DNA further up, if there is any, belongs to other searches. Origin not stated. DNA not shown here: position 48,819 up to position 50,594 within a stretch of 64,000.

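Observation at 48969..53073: Carotenoid (C30-type) biosynthesis cluster between the two sigma-factor genes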

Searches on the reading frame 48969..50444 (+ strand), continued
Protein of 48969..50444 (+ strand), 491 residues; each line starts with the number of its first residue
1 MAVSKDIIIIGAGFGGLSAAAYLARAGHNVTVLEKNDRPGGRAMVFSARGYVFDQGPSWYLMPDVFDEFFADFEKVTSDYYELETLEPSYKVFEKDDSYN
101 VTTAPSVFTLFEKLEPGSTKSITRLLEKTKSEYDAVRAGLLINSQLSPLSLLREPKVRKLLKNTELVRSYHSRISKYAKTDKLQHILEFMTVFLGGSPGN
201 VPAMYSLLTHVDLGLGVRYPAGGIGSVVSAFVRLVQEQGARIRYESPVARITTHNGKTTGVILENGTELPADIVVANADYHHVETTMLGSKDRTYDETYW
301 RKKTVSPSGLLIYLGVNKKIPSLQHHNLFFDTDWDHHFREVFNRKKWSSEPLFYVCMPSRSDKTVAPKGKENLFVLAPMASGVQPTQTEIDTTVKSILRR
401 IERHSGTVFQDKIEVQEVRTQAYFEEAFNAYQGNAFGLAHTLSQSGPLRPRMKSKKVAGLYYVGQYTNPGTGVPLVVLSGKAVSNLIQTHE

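Call 35: find_encoding_contigs(protein=P0118, flank=10000, max_places=1)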
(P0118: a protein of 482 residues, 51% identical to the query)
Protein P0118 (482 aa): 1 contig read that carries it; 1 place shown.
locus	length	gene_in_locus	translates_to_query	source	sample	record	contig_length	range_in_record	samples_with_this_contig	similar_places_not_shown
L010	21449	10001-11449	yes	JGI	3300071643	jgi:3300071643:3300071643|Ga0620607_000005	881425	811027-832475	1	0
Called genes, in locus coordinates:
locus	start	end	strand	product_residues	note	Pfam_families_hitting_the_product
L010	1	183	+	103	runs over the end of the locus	PF01741:MscL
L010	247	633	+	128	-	PF01641:SelR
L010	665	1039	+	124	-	-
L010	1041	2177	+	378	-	PF09587:PGA_cap (faint)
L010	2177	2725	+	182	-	PF00929:RNase_T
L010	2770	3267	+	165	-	-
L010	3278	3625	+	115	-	PF04237:YjbR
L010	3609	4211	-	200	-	-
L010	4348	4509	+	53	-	-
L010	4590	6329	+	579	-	PF01807:Zn_ribbon_DnaG, PF08275:DNAG_N, PF01751:Toprim (weak), PF13155:Toprim_2, PF13362:Toprim_3 (weak), PF13662:Toprim_4, PF10410:DnaB_bind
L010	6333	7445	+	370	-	PF03979:Sigma70_r1_1 (weak), PF00140:Sigma70_r1_2, PF04542:Sigma70_r2, PF04539:Sigma70_r3, PF04545:Sigma70_r4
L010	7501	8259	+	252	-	PF02224:Cytidylate_kin, PF13238:AAA_18 (weak)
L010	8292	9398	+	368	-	PF00348:polyprenyl_synt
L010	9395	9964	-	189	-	PF00293:NUDIX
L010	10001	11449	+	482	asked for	PF00070:Pyr_redox (faint), PF00890:FAD_binding_2 (weak), PF01266:DAO, PF01593:Amino_oxidase, PF01946:Thi4 (weak), PF07992:Pyr_redox_2 (weak), PF12831:FAD_oxidored (faint), PF13450:NAD_binding_8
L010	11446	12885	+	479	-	PF01266:DAO (weak), PF01593:Amino_oxidase, PF13450:NAD_binding_8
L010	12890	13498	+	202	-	PF04240:Caroten_synth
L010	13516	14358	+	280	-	PF00494:SQS_PSY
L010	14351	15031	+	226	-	PF18916:Lycopene_cyc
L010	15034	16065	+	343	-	PF02578:Cu-oxidase_4 (weak)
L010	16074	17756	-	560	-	PF12229:PG_binding_4 (weak), PF13354:Beta-lactamase2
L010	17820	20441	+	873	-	PF02739:5_3_exonuc_N, PF01367:5_3_exonuc, PF00476:DNA_pol_A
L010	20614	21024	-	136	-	-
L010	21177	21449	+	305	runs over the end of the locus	PF01553:Acyltransferase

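Call 49: search_dna_similar(query=window:48969-50444:+, collection=plasmids, mode=protein, max_rows=40, rows=spread, max_evalue=1e-20)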
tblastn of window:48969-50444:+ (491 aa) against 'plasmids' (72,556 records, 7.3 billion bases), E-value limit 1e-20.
Records with a match: 201; places in all: 233; records where one place covers at least 80% of the query: 198.
Best place of each record, by identity: <60% 201.
By first word of the organism name: Pantoea 95; Thermus 32; Streptomyces 13; Staphylococcus 9; Azospirillum 6; Candidatus 4; Paracoccus 4; Sulfitobacter 3; Comamonas 2; Streptantibioticus 2; and 30 more.
By predicted mobility (MOB-suite, as given by PLSDB): non-mobilizable 182; mobilizable 16; conjugative 3.
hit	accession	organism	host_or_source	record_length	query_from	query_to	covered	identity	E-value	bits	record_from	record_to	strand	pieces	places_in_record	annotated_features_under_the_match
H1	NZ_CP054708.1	Halarchaeum sp. CBA1220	solar salt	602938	17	487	96%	40.0%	7e-115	379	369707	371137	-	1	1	crtI: phytoene desaturase family protein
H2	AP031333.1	Thermus thermophilus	-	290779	8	487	98%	33.3%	1e-70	251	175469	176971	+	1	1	crtI: phytoene desaturase family protein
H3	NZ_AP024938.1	Thermus thermophilus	-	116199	8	487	98%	33.1%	1e-67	243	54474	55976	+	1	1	crtI: phytoene desaturase family protein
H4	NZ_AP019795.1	Thermus thermophilus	-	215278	8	487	98%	33.1%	2e-67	242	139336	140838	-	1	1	crtI: phytoene desaturase family protein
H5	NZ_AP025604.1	Thermus thermophilus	-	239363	8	487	98%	32.9%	1e-67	243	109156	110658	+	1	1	crtI: phytoene desaturase family protein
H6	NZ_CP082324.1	Thermus thermophilus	cell culture,cheese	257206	8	487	98%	32.9%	1e-67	243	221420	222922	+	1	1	crtI: phytoene desaturase family protein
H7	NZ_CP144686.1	Thermus thermophilus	culture,laboratory strain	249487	8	487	98%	32.9%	3e-67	241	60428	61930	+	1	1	crtI: phytoene desaturase family protein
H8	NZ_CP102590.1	Niallia taxi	-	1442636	3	485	98%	31.4%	5e-63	229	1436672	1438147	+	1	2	none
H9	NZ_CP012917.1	Azospirillum brasilense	Digitaria eriantha,microbe,root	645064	3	489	99%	29.9%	6e-63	229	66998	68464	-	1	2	crtI: phytoene desaturase family protein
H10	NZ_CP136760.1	Palleronia sp. LCG004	cell culture,Intertidal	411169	8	486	98%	30.3%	6e-65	234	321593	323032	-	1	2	crtI: phytoene desaturase family protein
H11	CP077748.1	Pantoea jilinensis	strain,tomato rhizosphere soil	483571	9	487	98%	30.2%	6e-63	229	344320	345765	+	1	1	phytoene desaturase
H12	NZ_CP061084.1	Pantoea sp. MT58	cell culture,groundwater from well ...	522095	9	487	98%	30.0%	1e-62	228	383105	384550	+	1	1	phytoene desaturase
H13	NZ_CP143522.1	Pantoea agglomerans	-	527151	9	487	98%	29.8%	1e-61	225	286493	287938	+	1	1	phytoene desaturase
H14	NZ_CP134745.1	Pantoea agglomerans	Allium cepa,cell culture,leaf ...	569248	9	487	98%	29.8%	1e-61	225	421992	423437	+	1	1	phytoene desaturase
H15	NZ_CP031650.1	Pantoea agglomerans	soil core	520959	9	487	98%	29.8%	2e-61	225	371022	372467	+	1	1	phytoene desaturase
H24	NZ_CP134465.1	Staphylococcus warneri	White radish,Single cell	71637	7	481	97%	29.7%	9e-57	211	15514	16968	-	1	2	crtI: phytoene desaturase family protein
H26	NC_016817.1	Pantoea ananatis LMG 5342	-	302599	5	487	98%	29.1%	2e-58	216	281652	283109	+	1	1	phytoene desaturase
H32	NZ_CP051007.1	Streptomyces griseofuscus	-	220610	7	481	97%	28.9%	2e-46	181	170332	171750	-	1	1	crtI: phytoene desaturase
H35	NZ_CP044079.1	Paracoccus yeei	Homo sapiens,clinical isolate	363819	9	491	98%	27.6%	6e-50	191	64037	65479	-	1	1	phytoene desaturase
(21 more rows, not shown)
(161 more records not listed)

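Call 51: get_annotated_region(hit=H1, flank=8000)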
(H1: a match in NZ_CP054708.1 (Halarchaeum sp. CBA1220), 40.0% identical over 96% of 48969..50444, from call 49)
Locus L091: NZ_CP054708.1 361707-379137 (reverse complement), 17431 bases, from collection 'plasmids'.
description: Halarchaeum sp. CBA1220 plasmid pCBA1220-01, complete sequence
organism: Halarchaeum sp. CBA1220 (NCBI taxid 1853682)
taxonomy: Archaea; Euryarchaeota; Halobacteria; Halobacteriales; Halobacteriaceae; Halarchaeum; Halarchaeum sp. CBA1220
host: -; source: solar salt; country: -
typing (MOB-suite, as given by PLSDB): non-mobilizable
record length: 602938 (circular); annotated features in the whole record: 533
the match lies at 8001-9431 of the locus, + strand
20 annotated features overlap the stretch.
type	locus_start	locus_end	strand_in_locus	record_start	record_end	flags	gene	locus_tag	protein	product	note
CDS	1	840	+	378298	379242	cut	-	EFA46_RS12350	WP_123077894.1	helix-turn-helix domain-containing protein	-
CDS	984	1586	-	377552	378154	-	sod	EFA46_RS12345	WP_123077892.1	superoxide dismutase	-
CDS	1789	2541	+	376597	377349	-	-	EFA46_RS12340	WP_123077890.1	pirin family protein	-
CDS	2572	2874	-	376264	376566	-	-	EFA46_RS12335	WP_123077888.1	hypothetical protein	-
CDS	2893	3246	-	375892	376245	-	-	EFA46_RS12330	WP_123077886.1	iron-sulfur cluster assembly accessory protein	-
CDS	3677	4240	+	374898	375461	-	-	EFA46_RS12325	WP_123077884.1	FAD-dependent oxidoreductase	-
CDS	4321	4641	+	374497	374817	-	-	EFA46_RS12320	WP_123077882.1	helix-turn-helix domain-containing protein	-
CDS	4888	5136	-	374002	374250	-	-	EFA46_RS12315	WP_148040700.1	hypothetical protein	-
CDS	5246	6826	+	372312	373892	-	-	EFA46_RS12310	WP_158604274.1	bacterio-opsin activator domain-containing protein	-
CDS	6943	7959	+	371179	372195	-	-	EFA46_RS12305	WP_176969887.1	phytoene/squalene synthase family protein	GO:0008299 - isoprenoid biosynthetic process [Evidence IEA]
CDS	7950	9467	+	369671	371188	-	crtI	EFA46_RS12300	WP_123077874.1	phytoene desaturase family protein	GO:0016117 - carotenoid biosynthetic process [Evidence IEA]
CDS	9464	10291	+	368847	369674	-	-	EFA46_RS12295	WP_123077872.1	prenyltransferase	-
CDS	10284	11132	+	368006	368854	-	cruF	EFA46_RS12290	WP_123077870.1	bisanhydrobacterioruberin hydratase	GO:0016117 - carotenoid biosynthetic process [Evidence IEA]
CDS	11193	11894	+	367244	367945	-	-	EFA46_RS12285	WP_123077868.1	CPBP family intramembrane glutamic endopeptidase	GO:0071586 - CAAX-box protein processing [Evidence IEA]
CDS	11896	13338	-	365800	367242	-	-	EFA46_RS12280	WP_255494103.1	MATE family efflux transporter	GO:0006855 - xenobiotic transmembrane transport [Evidence IEA]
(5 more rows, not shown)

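Call 52: get_annotated_region(hit=H24, flank=6000)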
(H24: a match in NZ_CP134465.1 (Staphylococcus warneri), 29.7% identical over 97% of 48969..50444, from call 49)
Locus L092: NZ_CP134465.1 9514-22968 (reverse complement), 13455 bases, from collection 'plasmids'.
description: Staphylococcus warneri strain 2023.05 plasmid unnamed1, complete sequence
organism: Staphylococcus warneri (NCBI taxid 1292)
taxonomy: Bacteria; Bacillota; Bacilli; Bacillales; Staphylococcaceae; Staphylococcus; Staphylococcus warneri
host: -; source: White radish,Single cell; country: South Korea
typing (MOB-suite, as given by PLSDB): non-mobilizable; replicon rep_cluster_2194,rep_cluster_2222
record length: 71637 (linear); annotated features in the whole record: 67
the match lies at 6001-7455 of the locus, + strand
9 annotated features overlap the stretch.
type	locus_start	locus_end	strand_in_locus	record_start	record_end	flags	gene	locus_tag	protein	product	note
CDS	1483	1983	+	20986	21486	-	-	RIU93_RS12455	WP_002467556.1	TspO/MBR family protein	-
CDS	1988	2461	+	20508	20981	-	-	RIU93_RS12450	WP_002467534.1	hypothetical protein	-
CDS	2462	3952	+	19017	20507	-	-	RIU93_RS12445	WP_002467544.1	NAD(P)/FAD-dependent oxidoreductase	-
CDS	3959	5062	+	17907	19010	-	-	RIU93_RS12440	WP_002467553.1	glycosyltransferase family 2 protein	-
CDS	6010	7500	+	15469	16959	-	crtI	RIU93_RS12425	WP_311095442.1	phytoene desaturase family protein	GO:0016117 - carotenoid biosynthetic process [Evidence IEA]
CDS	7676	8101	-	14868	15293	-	-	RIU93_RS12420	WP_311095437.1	pyridoxamine 5'-phosphate oxidase family protein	-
CDS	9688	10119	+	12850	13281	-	-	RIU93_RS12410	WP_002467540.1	antibiotic biosynthesis monooxygenase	-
CDS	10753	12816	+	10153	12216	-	-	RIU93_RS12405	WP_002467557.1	heavy metal translocating P-type ATPase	-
CDS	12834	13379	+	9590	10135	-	-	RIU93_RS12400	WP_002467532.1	YdhK family protein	-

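Call 54: get_annotated_region(hit=H26, flank=5000)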
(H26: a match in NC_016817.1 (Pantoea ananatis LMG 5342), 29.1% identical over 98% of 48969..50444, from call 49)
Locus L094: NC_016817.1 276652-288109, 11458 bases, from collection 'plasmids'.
description: Pantoea ananatis LMG 5342 plasmid pPANA10, complete sequence
organism: Pantoea ananatis LMG 5342 (NCBI taxid 1123863)
taxonomy: Bacteria; Pseudomonadota; Gammaproteobacteria; Enterobacterales; Erwiniaceae; Pantoea; Pantoea ananatis; Pantoea ananatis LMG 5342
host: -; source: -; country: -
typing (MOB-suite, as given by PLSDB): non-mobilizable; replicon rep_cluster_1232
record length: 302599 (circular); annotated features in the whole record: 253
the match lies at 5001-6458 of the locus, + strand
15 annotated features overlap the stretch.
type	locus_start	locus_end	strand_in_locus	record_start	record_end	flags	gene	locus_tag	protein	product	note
CDS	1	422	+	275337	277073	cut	-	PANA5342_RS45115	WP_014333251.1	DUF2534 family protein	-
CDS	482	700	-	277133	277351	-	-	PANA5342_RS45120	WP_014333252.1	helix-turn-helix domain-containing protein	-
CDS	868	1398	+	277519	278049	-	-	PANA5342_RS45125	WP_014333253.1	YtfJ family protein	-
CDS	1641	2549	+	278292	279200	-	-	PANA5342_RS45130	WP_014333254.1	polyprenyl synthetase family protein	-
CDS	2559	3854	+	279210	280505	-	-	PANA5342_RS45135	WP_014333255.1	glycosyltransferase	-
CDS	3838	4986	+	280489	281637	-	crtY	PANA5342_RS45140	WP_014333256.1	lycopene beta-cyclase CrtY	GO:0016117 - carotenoid biosynthetic process [Evidence IEA]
CDS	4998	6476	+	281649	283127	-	-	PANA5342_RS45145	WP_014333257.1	phytoene desaturase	-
CDS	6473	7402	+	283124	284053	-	crtB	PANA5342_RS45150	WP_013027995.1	15-cis-phytoene synthase CrtB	GO:0016117 - carotenoid biosynthetic process [Evidence IEA]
CDS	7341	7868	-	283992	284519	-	-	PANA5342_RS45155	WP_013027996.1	sterol desaturase family protein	GO:0008610 - lipid biosynthetic process [Evidence IEA]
CDS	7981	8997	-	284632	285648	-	-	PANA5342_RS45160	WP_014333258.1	NAD(P)-dependent alcohol dehydrogenase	-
CDS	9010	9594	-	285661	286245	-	-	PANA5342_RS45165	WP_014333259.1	flavin reductase family protein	-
CDS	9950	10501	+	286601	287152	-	-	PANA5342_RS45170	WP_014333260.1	thioredoxin domain-containing protein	-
CDS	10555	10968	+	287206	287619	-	-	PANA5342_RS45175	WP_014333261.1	ASCH domain-containing protein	-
CDS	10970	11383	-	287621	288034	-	-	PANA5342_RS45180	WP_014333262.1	SgcJ/EcaC family oxidoreductase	-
CDS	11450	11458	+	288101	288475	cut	-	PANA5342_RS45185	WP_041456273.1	VOC family protein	-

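Call 55: get_annotated_region(hit=H2, flank=4000)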
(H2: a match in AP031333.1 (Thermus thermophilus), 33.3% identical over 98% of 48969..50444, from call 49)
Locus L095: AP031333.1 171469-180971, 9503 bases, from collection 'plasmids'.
description: Thermus thermophilus TF27 plasmid pTF27b DNA, complete sequence
organism: Thermus thermophilus (NCBI taxid 274)
taxonomy: Bacteria; Deinococcota; Deinococci; Thermales; Thermaceae; Thermus; Thermus thermophilus
host: -; source: -; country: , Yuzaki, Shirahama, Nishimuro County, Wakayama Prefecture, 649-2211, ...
typing (MOB-suite, as given by PLSDB): non-mobilizable; replicon rep_cluster_1121
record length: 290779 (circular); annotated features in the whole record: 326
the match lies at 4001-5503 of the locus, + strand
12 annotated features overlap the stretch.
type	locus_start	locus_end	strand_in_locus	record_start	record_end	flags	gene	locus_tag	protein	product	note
CDS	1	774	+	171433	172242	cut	-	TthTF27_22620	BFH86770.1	hypothetical protein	-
CDS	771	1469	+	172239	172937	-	-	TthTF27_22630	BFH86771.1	lycopene cyclase domain-containing protein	-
CDS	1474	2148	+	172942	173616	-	-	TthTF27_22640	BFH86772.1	lysophospholipid acyltransferase family protein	-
CDS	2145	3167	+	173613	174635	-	-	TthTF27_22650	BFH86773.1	glycosyltransferase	-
CDS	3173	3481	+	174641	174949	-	-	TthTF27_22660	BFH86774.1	type II toxin-antitoxin system Phd/YefM family antitoxin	-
CDS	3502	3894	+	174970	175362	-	-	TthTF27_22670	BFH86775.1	type II toxin-antitoxin system VapC family toxin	-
CDS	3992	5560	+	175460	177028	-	crtI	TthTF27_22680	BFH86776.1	phytoene desaturase family protein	-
CDS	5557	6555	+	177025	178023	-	fni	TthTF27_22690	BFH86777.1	type 2 isopentenyl-diphosphate Delta-isomerase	-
CDS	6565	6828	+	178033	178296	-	-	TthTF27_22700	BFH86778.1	nucleotidyltransferase domain-containing protein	-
CDS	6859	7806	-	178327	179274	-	-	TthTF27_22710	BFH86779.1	DUF523 and DUF1722 domain-containing protein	-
CDS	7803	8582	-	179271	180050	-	-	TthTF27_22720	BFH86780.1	hypothetical protein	-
CDS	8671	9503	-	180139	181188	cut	galT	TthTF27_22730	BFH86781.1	galactose-1-phosphate uridylyltransferase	-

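Call 56: get_annotated_region(hit=H32, flank=4000)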
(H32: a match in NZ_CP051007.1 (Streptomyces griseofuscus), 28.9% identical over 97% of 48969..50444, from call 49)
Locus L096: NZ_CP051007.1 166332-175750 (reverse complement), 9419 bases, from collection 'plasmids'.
description: Streptomyces griseofuscus strain DSM 40191 plasmid pSGRIFU1, complete sequence
organism: Streptomyces griseofuscus (NCBI taxid 146922)
taxonomy: Bacteria; Actinomycetota; Actinomycetes; Kitasatosporales; Streptomycetaceae; Streptomyces; Streptomyces griseofuscus
host: -; source: -; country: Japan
typing (MOB-suite, as given by PLSDB): mobilizable; replicon rep_cluster_1915; relaxase MOBF
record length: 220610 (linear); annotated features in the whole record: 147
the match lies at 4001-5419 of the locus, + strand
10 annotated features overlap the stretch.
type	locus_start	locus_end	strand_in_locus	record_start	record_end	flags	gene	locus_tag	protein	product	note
CDS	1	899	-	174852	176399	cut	-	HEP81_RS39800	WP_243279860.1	NAD(P)/FAD-dependent oxidoreductase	-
CDS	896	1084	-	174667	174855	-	-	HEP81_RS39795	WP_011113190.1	hypothetical protein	-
CDS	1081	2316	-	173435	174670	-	-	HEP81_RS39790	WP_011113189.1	lycopene cyclase family protein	-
CDS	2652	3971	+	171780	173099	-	-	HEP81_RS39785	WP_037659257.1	polyprenyl synthetase family protein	-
CDS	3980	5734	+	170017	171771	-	crtI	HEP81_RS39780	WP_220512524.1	phytoene desaturase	GO:0016117 - carotenoid biosynthetic process [Evidence IEA]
CDS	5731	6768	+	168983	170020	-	-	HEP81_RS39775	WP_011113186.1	phytoene/squalene synthase family protein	GO:0008299 - isoprenoid biosynthetic process [Evidence IEA]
CDS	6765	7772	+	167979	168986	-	-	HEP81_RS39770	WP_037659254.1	DUF5914 domain-containing protein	-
CDS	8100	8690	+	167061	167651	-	-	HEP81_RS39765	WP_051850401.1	LLM class flavin-dependent oxidoreductase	-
CDS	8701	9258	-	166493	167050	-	-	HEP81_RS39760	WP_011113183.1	hypothetical protein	-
CDS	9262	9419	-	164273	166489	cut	-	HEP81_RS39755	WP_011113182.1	helix-turn-helix transcriptional regulator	-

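Call 57: get_annotated_region(hit=H8, flank=5000)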
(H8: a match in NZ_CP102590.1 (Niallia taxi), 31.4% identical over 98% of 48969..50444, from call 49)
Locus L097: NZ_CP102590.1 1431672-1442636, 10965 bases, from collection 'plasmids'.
description: Niallia taxi strain NBC_Nia plasmid pMEGANia, complete sequence
organism: Niallia taxi (NCBI taxid 2499688)
taxonomy: Bacteria; Bacillota; Bacilli; Bacillales; Bacillaceae; Niallia; Niallia taxi
host: -; source: -; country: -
typing (MOB-suite, as given by PLSDB): non-mobilizable
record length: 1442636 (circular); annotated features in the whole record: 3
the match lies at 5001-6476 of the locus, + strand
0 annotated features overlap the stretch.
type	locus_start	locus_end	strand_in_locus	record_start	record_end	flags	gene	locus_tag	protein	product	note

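Call 58: get_annotated_region(hit=H35, flank=4000)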
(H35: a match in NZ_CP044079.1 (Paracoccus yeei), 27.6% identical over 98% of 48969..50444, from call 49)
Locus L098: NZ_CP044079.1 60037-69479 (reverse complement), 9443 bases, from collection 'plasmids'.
description: Paracoccus yeei strain FDAARGOS_643 plasmid unnamed2, complete sequence
organism: Paracoccus yeei (NCBI taxid 147645)
taxonomy: Bacteria; Pseudomonadota; Alphaproteobacteria; Rhodobacterales; Paracoccaceae; Paracoccus; Paracoccus yeei
host: -; source: Homo sapiens,clinical isolate; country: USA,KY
typing (MOB-suite, as given by PLSDB): non-mobilizable; replicon rep_cluster_969
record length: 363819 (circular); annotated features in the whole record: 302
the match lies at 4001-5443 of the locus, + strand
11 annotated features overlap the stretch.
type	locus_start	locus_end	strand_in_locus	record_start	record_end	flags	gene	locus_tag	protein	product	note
CDS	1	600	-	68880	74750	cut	-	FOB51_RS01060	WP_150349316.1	DUF3320 domain-containing protein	-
CDS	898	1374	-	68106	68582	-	-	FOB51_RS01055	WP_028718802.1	DUF1236 domain-containing protein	-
CDS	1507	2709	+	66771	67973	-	-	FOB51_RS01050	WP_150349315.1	glycosyltransferase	-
CDS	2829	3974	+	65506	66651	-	crtY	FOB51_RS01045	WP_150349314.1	lycopene beta-cyclase CrtY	GO:0016117 - carotenoid biosynthetic process [Evidence IEA]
CDS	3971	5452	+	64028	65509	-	-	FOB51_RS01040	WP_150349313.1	phytoene desaturase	-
CDS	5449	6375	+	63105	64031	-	-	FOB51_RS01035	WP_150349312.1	phytoene/squalene synthase family protein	GO:0008299 - isoprenoid biosynthetic process [Evidence IEA]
CDS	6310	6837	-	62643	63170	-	-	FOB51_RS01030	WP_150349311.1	sterol desaturase family protein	GO:0008610 - lipid biosynthetic process [Evidence IEA]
CDS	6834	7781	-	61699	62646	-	-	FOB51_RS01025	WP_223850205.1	polyprenyl synthetase family protein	GO:0008299 - isoprenoid biosynthetic process [Evidence IEA]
CDS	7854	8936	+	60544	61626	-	fni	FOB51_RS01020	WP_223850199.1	type 2 isopentenyl-diphosphate Delta-isomerase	GO:0008299 - isoprenoid biosynthetic process [Evidence IEA]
CDS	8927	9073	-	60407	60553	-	-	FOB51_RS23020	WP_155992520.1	hypothetical protein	-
CDS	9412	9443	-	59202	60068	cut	napH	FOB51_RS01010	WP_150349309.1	quinol dehydrogenase ferredoxin subunit NapH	-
